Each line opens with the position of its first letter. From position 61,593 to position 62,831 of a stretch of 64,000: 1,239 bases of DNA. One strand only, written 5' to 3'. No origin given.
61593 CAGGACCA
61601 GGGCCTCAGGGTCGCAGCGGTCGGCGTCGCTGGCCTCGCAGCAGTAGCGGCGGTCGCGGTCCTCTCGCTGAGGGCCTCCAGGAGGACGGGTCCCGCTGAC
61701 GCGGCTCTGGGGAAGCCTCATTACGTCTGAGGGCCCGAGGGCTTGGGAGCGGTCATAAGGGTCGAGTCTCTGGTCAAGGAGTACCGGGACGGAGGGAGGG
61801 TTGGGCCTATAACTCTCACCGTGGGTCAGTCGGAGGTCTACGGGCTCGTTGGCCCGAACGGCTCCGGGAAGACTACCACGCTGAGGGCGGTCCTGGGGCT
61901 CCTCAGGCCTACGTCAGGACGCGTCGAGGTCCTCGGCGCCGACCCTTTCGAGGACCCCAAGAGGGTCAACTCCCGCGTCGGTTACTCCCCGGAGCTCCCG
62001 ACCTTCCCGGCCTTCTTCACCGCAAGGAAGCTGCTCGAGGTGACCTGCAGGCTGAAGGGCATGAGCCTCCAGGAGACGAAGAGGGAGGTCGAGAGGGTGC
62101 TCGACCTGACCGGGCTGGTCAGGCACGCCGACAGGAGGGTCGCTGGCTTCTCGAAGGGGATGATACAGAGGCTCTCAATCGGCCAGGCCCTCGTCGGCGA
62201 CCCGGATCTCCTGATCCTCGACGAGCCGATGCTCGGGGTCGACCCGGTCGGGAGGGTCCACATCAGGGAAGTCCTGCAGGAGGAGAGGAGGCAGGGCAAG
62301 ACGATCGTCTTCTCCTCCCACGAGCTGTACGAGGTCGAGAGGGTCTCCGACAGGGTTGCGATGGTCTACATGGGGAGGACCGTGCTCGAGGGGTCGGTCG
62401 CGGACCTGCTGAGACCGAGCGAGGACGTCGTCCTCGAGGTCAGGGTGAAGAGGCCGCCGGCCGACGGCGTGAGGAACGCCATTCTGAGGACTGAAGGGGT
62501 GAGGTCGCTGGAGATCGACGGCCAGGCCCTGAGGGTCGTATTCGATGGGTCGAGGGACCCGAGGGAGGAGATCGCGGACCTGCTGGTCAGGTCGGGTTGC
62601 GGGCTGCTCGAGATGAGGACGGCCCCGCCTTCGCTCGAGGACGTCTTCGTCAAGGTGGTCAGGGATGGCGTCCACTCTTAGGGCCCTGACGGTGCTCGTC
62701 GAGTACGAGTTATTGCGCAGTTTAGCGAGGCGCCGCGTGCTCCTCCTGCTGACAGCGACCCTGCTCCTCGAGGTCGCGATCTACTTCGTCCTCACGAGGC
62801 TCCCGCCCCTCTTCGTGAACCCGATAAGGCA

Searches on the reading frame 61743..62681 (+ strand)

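Call 52: search_protein_families(library=pfam, proteins=[window:61743-62681:+], max_evalue=0.00001)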
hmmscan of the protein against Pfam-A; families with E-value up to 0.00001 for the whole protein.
window:61743-62681:+ (312 aa): 2 families
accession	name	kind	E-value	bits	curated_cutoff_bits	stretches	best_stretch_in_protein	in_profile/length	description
PF00005.33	ABC_tran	-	2.4e-27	96.6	25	1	22-163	3-136/137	ABC transporter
PF13304.12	AAA_21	-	1.5e-11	45.4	27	0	33-60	2-26/304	AAA domain, putative AbiEii toxin, Type IV TA system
